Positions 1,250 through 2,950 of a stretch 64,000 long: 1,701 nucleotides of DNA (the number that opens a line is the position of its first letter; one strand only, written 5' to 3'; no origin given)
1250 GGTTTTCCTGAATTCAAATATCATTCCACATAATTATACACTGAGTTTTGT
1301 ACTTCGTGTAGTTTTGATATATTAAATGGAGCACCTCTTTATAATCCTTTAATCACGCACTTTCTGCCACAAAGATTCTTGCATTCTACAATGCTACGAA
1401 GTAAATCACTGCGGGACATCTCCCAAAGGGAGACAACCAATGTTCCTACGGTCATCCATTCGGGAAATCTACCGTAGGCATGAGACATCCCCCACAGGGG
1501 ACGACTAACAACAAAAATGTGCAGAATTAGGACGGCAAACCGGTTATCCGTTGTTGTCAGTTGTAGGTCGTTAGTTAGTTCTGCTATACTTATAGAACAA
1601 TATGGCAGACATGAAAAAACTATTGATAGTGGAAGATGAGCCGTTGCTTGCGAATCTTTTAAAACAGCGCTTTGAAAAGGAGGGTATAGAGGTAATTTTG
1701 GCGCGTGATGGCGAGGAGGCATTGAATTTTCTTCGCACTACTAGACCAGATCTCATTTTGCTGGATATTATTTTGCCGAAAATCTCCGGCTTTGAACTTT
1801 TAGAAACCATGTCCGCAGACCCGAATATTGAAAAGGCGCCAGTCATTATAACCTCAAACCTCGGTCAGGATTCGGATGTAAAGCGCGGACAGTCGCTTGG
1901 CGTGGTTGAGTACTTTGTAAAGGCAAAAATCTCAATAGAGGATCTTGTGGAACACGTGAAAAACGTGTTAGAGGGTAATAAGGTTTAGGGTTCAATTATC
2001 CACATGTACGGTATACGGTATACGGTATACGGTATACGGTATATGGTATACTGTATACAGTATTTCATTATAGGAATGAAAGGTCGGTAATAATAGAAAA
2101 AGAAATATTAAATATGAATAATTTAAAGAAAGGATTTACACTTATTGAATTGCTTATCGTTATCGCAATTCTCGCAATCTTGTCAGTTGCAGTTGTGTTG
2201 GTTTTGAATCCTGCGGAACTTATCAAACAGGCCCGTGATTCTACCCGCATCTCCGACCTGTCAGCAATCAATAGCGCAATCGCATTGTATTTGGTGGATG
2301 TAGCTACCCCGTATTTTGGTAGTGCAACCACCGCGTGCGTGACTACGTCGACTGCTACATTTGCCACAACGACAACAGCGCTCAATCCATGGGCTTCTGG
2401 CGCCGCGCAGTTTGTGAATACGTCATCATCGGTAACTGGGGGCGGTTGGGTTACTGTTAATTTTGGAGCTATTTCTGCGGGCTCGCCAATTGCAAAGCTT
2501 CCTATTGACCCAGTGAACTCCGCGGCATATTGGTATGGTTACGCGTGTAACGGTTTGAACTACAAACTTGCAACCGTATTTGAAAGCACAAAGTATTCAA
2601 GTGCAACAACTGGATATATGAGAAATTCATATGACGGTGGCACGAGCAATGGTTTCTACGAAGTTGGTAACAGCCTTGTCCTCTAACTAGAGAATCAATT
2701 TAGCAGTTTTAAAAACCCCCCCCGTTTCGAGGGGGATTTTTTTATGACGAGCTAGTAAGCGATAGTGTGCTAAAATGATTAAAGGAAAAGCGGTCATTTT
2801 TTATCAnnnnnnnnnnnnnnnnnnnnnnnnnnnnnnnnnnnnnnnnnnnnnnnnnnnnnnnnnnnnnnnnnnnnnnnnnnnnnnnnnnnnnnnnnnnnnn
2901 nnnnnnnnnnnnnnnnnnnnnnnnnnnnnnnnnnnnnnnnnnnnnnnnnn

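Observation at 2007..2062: Heptanucleotide simple-sequence repeat immediately upstream of the major pilin promoter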

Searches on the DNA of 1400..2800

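Call 56: search_rna_families(source=window, start=1400, end=2800, threshold=evalue, max_evalue=1)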
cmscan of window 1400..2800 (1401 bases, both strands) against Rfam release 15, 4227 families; matches with E-value up to 1: 4.
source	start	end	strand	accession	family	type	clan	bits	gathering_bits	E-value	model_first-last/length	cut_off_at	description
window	2007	2064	+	RF03601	MIR7993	Gene; miRNA;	-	23.1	100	0.25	1-138/138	no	MIR7993 microRNA precursor family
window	2005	2071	+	RF03957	mir-5856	Gene; miRNA;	-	22.5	90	0.08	1-70/70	no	mir-5856 microRNA precursor family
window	2008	2070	+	RF04065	mir-7563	Gene; miRNA;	-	19.7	80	0.94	1-76/76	no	mir-7563 microRNA precursor family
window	2671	2745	-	RF00516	ylbH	Cis-reg; leader;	-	18.4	50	0.36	1-122/122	no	ylbH leader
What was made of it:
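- Rfam shows only sub-threshold microRNA-hairpin matches (call 56).
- Tried and rejected: Rfam on 1400-2800: only sub-threshold microRNA-hairpin and ylbH matches, so no known RNA family (call 56).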

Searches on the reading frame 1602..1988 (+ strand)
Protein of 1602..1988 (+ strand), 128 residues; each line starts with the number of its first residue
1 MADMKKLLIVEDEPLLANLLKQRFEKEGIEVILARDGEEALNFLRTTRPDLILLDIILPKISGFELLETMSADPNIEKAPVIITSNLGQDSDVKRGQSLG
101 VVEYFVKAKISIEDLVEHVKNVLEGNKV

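Call 7: search_protein_families(library=pfam, proteins=[window:1602-1988:+])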
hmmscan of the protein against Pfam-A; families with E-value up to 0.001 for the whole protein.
window:1602-1988:+ (128 aa): 1 family
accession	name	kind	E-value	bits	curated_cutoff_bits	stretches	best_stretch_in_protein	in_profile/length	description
PF00072.30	Response_reg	-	1.5e-23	83.5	30.2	1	8-119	2-110/111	Response regulator receiver domain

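Call 11: find_encoding_contigs(protein=window:1602-1988:+, flank=3000, max_places=10)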
Protein window:1602-1988:+ (128 aa): 10 contigs read that carry it; 6 places shown.
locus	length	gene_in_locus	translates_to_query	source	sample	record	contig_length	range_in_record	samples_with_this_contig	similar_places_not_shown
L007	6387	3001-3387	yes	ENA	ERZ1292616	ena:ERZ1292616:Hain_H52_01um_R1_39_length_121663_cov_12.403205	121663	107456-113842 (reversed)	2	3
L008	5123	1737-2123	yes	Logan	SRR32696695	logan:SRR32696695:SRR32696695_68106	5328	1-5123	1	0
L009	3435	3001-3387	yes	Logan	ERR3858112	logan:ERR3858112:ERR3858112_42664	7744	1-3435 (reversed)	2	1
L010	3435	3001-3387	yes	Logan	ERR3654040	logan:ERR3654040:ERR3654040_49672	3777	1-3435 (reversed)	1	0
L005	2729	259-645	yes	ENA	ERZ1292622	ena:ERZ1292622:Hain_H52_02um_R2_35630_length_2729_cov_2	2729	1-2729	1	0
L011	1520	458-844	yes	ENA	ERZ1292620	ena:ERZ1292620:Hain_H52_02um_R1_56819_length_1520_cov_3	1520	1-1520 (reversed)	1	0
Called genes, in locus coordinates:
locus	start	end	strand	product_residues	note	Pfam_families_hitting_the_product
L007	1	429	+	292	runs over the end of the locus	PF01116:F_bP_aldolase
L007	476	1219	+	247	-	PF03462:PCRF, PF00472:RF-1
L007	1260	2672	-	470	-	PF13406:SLT_2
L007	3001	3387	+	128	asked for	PF00072:Response_reg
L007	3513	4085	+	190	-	PF07963:N_methyl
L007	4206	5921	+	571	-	PF05157:MshEN, PF00437:T2SSE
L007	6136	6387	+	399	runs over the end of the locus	PF00482:T2SSF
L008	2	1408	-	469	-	?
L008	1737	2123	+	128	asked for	PF00072:Response_reg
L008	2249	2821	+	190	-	PF07963:N_methyl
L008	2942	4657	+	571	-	PF05157:MshEN, PF00437:T2SSE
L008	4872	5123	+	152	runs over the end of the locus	?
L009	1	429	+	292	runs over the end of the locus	PF01116:F_bP_aldolase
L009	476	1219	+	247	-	PF03462:PCRF, PF00472:RF-1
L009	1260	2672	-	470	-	PF13406:SLT_2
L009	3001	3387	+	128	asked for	PF00072:Response_reg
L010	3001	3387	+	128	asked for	PF00072:Response_reg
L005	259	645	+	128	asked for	PF00072:Response_reg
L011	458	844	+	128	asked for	PF00072:Response_reg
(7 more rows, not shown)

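Call 36: find_related_loci(query=A1, collection=metagenome_contigs, flank=1500)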
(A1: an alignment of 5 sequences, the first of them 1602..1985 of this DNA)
Query A1 (128 aa) in metagenome_contigs; peptide patterns used: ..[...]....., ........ (x = any residue, [..] = any of these).
600 stretches matched a pattern (row limit reached: there are more); 509 encode a relative of the query (tblastn E <= 1e-3); the best 80 are kept; 80 distinct loci.
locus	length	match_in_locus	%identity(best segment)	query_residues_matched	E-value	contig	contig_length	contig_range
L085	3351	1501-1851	48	3-119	9e-34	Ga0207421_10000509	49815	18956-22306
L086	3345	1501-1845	46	5-119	3e-32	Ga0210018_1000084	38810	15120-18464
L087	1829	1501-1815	50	4-108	3e-31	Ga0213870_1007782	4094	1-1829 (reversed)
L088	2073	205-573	46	6-128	4e-31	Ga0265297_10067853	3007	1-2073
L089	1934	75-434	47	5-124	2e-31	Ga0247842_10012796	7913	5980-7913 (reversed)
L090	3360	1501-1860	47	4-123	4e-31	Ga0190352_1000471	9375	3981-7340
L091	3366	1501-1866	48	3-124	5e-31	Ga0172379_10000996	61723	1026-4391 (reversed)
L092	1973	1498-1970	45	1-123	5e-31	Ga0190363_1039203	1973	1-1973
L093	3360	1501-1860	45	5-124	8e-31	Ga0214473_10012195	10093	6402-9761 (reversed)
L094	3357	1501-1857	48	4-123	8e-30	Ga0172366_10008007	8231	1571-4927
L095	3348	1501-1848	43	5-120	2e-29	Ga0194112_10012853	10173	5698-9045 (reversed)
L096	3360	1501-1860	39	4-123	3e-29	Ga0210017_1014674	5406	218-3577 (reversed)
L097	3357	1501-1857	45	5-123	6e-29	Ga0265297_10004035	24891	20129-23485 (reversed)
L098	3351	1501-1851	38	5-121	6e-29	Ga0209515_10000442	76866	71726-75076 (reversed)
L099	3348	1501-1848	41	5-120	2e-28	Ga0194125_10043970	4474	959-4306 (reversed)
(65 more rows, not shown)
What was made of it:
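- Tried and rejected: It missed even the known JGI orthologue and was useless for this question (call 36).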

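Call 37: find_homologous_proteins(query=window:1602-1985:+, max_evalue=1e-40)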
Query window:1602-1985:+ (128 aa): 273 proteins with E <= 1e-40 among 1535 candidates; the best 120 are listed.
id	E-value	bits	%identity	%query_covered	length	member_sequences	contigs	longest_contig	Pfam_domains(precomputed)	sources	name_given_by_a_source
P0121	8.6e-73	260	100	100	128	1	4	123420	PF00072.31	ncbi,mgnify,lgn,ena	mgnify:CR=1 FL=1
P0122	3.7e-68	245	94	98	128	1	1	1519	PF00072.31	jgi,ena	-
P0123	4.9e-64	232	90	98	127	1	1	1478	PF00072.31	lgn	-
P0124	2.2e-63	229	90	97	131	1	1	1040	PF00072.31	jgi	jgi:two-component system, OmpR family, alkaline phosphatase synthesis response regulator PhoP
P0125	9.5e-63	227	89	98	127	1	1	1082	PF00072.31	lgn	-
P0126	8.3e-62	224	87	98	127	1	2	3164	PF00072.31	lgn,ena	-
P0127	1.5e-61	224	87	98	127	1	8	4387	PF00072.31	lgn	-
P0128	3.4e-61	222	89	96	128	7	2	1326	PF00072.31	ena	-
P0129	4.1e-61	222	89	96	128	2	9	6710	PF00072.31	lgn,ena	-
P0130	6.2e-60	218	83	100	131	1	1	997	PF00072.31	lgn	-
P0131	3.9e-59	216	82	98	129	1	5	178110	PF00072.31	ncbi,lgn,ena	-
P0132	5.2e-59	215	84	96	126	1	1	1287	PF00072.31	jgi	jgi:DNA-binding response OmpR family regulator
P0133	1.1e-58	214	84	96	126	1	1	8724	PF00072.31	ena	-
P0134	5.5e-58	212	83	97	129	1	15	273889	PF00072.31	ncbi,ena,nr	ncbi:MAG: response regulator [bacterium]|nr:response regulator [Candidatus Jorgensenbacteria bacteri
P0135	6.2e-58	212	79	99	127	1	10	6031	PF00072.31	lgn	-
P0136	3.4e-57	210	78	98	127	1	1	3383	PF00072.31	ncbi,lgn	-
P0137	5.5e-57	209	79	98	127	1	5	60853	PF00072.31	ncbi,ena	-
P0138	7.2e-57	208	79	98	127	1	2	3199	PF00072.31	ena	-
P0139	1.8e-56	207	80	95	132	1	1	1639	PF00072.31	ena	-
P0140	4.0e-56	206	79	96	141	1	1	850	PF00072.31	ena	-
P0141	4.1e-54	200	78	93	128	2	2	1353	PF00072.31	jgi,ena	jgi:DNA-binding response OmpR family regulator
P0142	1.4e-53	198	76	96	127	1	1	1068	PF00072.31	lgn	-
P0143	1.4e-53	198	76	99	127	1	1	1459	PF00072.31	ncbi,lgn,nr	ncbi:MAG: response regulator [Deltaproteobacteria bacterium]|nr:response regulator [Deltaproteobacte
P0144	1.9e-53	197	74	98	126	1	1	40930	PF00072.31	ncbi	-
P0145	2.8e-53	197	73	99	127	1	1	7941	PF00072.31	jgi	jgi:DNA-binding response OmpR family regulator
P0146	3.3e-53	197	75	99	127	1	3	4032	PF00072.31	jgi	-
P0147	4.9e-53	196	73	98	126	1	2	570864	PF00072.31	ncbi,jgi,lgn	-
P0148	5.5e-53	196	75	99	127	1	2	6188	PF00072.31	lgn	-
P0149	5.8e-53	196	75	99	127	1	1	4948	PF00072.31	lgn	-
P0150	7.0e-53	196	73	99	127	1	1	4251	PF00072.31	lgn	-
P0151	7.5e-53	195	73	98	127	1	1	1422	PF00072.31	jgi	jgi:DNA-binding response OmpR family regulator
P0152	1.3e-52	195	75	93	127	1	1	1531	PF00072.31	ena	-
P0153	1.5e-52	195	75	96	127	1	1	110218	PF00072.31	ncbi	ncbi:MAG: response regulator [Candidatus Brennerbacteria bacterium]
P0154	2.4e-52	194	75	93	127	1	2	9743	PF00072.31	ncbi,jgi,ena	-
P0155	2.4e-52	194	73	99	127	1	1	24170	PF00072.31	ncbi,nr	ncbi:MAG: response regulator [Candidatus Jorgensenbacteria bacterium]|nr:response regulator [Candida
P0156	2.6e-52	194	73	99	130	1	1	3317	PF00072.31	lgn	-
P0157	3.4e-52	193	74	98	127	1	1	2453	PF00072.31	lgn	-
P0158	3.5e-52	193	76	96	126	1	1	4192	PF00072.31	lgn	-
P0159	3.9e-52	193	74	98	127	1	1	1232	PF00072.31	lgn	-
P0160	4.4e-52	193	76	96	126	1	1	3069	PF00072.31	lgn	-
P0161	1.2e-51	192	75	96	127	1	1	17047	PF00072.31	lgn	-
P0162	2.0e-51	191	73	99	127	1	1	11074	PF00072.31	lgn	-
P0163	2.2e-51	191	72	99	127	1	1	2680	PF00072.31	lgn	-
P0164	2.3e-51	191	75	96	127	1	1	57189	PF00072.31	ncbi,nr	ncbi:MAG: response regulator [Candidatus Brennerbacteria bacterium]|nr:response regulator [Candidatu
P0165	2.3e-51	191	76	93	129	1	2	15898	PF00072.31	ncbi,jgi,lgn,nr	ncbi:response regulator [Candidatus Parcubacteria bacterium]|jgi:DNA-binding response OmpR family re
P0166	2.3e-51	191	76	93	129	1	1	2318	PF00072.31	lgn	-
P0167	2.9e-51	190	74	96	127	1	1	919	PF00072.31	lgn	-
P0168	3.3e-51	190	76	93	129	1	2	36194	PF00072.31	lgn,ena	-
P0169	3.4e-51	190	72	99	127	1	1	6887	PF00072.31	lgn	-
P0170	3.6e-51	190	69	99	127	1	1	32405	PF00072.31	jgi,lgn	jgi:DNA-binding response OmpR family regulator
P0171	3.9e-51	190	72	99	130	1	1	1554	PF00072.31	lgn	-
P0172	5.3e-51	190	75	93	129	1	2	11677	PF00072.31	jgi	-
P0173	7.0e-51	189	75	93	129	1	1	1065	PF00072.31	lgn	-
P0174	8.8e-51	189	75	95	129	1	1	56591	PF00072.31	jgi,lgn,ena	-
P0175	8.8e-51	189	73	97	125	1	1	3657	PF00072.31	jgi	jgi:DNA-binding response OmpR family regulator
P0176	8.9e-51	189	73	96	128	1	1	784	PF00072.31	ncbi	-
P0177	1.2e-50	188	72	99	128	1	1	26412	PF00072.31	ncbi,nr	ncbi:MAG: response regulator [Patescibacteria group bacterium]|nr:response regulator [Patescibacteri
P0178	3.8e-50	187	75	93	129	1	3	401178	PF00072.31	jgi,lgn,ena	-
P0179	4.1e-50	187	74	95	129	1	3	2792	PF00072.31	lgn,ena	-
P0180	4.4e-50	187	70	99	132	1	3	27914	PF00072.31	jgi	jgi:DNA-binding response OmpR family regulator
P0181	8.4e-50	186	70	100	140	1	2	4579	PF00072.31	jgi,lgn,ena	-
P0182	8.9e-50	186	70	99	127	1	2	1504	PF00072.31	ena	-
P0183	9.6e-50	185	70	100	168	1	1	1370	PF00072.31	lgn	-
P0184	1.6e-49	185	74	93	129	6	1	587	PF00072.31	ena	-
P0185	2.2e-49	184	71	97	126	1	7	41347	PF00072.31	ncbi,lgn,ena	ncbi:MAG: response regulator [Patescibacteria group bacterium]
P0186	2.3e-49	184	70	100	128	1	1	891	PF00072.31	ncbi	-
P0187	2.4e-49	184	72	97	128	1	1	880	PF00072.31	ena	-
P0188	2.5e-49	184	71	96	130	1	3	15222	PF00072.31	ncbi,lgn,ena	-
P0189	2.7e-49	184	73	94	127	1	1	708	PF00072.31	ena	-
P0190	3.0e-49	184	71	96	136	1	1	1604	PF00072.31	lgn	-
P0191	3.4e-49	184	72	96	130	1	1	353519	PF00072.31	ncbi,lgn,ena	-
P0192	3.8e-49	184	70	97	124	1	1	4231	PF00072.31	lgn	-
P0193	4.2e-49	183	72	96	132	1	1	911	PF00072.31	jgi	-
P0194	4.7e-49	183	73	97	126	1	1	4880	PF00072.31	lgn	-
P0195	6.6e-49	183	70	97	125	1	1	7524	PF00072.31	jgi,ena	-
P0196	6.8e-49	183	71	98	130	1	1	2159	PF00072.31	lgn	-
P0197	8.9e-49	182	69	97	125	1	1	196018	PF00072.31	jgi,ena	-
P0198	1.5e-48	182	71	97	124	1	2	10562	PF00072.31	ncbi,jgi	jgi:DNA-binding response OmpR family regulator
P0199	1.7e-48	181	70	97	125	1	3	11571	PF00072.31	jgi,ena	-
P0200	1.9e-48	181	70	97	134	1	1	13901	PF00072.31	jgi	jgi:DNA-binding response OmpR family regulator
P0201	2.0e-48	181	68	96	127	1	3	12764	PF00072.31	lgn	-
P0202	2.1e-48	181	70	96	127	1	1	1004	PF00072.31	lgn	-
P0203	2.3e-48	181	69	97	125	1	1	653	PF00072.31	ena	-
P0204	2.4e-48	181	67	95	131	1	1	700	PF00072.31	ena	-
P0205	2.4e-48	181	67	95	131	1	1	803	PF00072.31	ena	-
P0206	2.5e-48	181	69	99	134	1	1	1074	PF00072.31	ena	-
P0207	2.8e-48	181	69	97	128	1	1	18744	PF00072.31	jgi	jgi:DNA-binding response OmpR family regulator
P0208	3.4e-48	180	69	97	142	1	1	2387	PF00072.31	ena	-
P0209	3.9e-48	180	71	97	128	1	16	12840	PF00072.31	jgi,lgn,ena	-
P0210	4.6e-48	180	66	100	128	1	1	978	PF00072.31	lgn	-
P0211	4.7e-48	180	70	93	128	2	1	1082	PF00072.31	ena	-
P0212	5.9e-48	180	71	97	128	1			PF00072.31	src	-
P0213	6.9e-48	179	70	93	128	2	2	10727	PF00072.31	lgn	-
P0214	7.1e-48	179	70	97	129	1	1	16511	PF00072.31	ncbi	-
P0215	8.4e-48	179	71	97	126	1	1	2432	PF00072.31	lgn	-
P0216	8.5e-48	179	71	98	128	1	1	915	PF00072.31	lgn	-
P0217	8.7e-48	179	69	97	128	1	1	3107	PF00072.31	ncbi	-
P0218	9.3e-48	179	68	97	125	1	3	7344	PF00072.31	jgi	jgi:DNA-binding response OmpR family regulator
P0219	1.5e-47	178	70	93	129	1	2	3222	PF00072.31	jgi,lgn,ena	jgi:DNA-binding response OmpR family regulator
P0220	1.6e-47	178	70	99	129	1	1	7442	PF00072.31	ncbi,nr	ncbi:response regulator [Candidatus Jorgensenbacteria bacterium]|nr:response regulator [Candidatus J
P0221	1.6e-47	178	70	93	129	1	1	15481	PF00072.31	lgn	-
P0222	1.7e-47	178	70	95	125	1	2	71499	PF00072.31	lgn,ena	-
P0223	2.8e-47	178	64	100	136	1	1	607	PF00072.31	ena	-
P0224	3.0e-47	177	67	97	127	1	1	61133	PF00072.31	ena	-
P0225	3.7e-47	177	71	93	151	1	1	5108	PF00072.31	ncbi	-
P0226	4.4e-47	177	69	95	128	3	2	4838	PF00072.31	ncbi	-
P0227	4.5e-47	177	67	96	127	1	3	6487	PF00072.31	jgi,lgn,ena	-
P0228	6.2e-47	176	69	94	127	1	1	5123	PF00072.31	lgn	-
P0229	8.5e-47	176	67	97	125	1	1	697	PF00072.31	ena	-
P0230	8.8e-47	176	67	97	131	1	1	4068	PF00072.31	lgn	-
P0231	1.0e-46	176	69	97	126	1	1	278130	PF00072.31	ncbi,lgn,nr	ncbi:MAG: response regulator [Candidatus Jorgensenbacteria bacterium]|nr:response regulator [Candida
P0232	1.2e-46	175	71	96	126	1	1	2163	PF00072.31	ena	-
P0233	1.2e-46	175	66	95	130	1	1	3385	PF00072.31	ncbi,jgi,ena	-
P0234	1.3e-46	175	66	100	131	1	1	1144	PF00072.31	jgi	jgi:DNA-binding response OmpR family regulator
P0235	1.3e-46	175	66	95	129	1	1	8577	PF00072.31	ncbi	-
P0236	1.6e-46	175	67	93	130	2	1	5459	PF00072.31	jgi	-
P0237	2.0e-46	175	67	97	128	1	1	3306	PF00072.31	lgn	-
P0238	2.3e-46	175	67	96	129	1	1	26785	PF00072.31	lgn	-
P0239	2.4e-46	174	65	95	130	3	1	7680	PF00072.31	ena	-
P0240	2.7e-46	174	70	94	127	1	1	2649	PF00072.31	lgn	-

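Call 38: find_encoding_contigs(protein=P0127, flank=1200, max_places=10)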
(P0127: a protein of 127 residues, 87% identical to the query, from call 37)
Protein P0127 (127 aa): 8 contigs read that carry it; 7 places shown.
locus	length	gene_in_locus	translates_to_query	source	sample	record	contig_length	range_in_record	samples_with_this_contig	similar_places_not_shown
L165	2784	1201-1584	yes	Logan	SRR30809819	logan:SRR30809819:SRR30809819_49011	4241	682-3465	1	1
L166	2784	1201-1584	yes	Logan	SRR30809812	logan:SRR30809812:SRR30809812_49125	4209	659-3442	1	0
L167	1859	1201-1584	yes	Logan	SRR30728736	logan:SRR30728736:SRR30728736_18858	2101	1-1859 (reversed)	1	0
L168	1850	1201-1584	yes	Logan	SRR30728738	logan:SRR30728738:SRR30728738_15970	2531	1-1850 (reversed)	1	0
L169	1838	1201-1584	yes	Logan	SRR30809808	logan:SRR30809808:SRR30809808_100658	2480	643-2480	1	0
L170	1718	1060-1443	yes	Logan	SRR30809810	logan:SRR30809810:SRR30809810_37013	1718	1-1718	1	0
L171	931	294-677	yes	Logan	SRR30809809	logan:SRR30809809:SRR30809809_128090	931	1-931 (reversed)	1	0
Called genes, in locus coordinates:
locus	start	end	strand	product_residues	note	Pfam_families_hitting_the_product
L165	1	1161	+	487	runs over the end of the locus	PF07963:N_methyl (weak)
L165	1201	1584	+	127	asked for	PF00072:Response_reg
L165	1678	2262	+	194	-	PF07963:N_methyl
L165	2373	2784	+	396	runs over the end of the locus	?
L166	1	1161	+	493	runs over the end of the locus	PF07963:N_methyl (weak)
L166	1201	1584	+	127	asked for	PF00072:Response_reg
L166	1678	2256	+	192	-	PF07963:N_methyl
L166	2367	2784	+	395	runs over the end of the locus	?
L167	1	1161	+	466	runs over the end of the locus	?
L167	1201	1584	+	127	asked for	PF00072:Response_reg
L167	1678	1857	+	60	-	?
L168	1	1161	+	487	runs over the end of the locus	PF07963:N_methyl (weak)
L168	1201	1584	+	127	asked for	PF00072:Response_reg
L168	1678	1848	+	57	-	?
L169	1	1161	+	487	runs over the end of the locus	PF07963:N_methyl (weak)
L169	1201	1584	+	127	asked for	PF00072:Response_reg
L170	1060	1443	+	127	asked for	PF00072:Response_reg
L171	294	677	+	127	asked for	PF00072:Response_reg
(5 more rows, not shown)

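Call 39: find_encoding_contigs(protein=P0124, flank=1200, max_places=4)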
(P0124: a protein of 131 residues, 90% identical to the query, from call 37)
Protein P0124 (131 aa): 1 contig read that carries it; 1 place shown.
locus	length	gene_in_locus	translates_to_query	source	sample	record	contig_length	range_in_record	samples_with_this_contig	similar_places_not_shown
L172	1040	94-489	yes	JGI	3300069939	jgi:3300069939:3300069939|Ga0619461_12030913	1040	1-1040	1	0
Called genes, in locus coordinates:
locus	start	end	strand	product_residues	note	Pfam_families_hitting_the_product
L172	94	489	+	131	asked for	PF00072:Response_reg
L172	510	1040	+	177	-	?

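Call 40: find_encoding_contigs(protein=P0131, flank=1200, max_places=6)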
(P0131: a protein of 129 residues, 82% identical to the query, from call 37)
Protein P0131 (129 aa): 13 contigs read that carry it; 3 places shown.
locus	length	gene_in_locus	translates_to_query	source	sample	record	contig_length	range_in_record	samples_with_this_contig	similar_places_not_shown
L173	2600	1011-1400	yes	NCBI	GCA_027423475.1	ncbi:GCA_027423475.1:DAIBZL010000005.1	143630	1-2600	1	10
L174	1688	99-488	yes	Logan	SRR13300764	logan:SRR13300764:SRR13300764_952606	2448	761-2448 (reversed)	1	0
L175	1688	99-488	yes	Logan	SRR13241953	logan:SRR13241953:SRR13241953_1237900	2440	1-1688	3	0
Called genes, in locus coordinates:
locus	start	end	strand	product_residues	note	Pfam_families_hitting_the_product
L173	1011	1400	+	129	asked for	PF00072:Response_reg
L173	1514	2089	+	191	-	PF07963:N_methyl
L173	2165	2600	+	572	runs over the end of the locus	PF05157:MshEN, PF00437:T2SSE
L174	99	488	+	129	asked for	PF00072:Response_reg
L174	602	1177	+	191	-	PF07963:N_methyl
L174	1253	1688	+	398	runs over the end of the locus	?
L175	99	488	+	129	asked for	PF00072:Response_reg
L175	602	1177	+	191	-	PF07963:N_methyl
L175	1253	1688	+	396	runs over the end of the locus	?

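Call 41: find_encoding_contigs(protein=P0134, flank=1200, max_places=10)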
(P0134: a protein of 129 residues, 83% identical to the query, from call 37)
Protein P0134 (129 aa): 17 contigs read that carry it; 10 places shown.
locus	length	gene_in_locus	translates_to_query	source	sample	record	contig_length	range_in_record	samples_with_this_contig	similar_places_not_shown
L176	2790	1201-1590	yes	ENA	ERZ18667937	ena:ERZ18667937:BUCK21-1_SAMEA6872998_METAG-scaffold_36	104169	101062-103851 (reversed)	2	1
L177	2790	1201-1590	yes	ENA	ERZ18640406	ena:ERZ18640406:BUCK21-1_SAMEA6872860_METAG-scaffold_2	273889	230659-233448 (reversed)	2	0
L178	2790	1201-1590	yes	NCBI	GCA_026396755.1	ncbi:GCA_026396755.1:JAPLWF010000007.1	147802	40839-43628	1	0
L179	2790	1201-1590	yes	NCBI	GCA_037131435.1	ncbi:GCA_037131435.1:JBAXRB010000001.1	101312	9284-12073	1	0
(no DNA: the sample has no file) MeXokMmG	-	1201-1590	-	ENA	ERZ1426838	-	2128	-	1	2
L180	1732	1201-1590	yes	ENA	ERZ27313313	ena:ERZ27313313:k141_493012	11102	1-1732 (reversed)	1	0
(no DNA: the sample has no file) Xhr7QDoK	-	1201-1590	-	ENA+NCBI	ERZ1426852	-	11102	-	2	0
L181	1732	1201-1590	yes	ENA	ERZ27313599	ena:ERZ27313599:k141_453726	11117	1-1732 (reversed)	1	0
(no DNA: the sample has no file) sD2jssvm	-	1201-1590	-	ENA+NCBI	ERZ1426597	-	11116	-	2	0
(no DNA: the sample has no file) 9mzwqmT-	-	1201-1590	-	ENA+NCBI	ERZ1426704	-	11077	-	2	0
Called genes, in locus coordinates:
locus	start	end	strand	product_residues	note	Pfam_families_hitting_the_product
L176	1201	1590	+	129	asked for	PF00072:Response_reg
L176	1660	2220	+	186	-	PF07963:N_methyl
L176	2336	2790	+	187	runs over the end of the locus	PF07963:N_methyl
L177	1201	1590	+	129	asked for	PF00072:Response_reg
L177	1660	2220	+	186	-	PF07963:N_methyl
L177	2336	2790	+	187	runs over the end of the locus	PF07963:N_methyl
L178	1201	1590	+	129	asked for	PF00072:Response_reg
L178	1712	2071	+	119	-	-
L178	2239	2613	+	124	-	-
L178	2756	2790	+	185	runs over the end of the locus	PF07963:N_methyl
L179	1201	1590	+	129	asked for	PF00072:Response_reg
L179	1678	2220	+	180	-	PF07963:N_methyl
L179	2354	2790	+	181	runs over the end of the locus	PF07963:N_methyl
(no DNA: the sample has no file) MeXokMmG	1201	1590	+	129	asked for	PF00072:Response_reg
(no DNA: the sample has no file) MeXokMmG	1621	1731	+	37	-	?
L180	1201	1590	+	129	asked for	PF00072:Response_reg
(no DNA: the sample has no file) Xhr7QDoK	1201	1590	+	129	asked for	PF00072:Response_reg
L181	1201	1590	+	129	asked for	PF00072:Response_reg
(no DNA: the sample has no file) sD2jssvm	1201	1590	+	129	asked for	PF00072:Response_reg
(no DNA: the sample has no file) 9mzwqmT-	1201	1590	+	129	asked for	PF00072:Response_reg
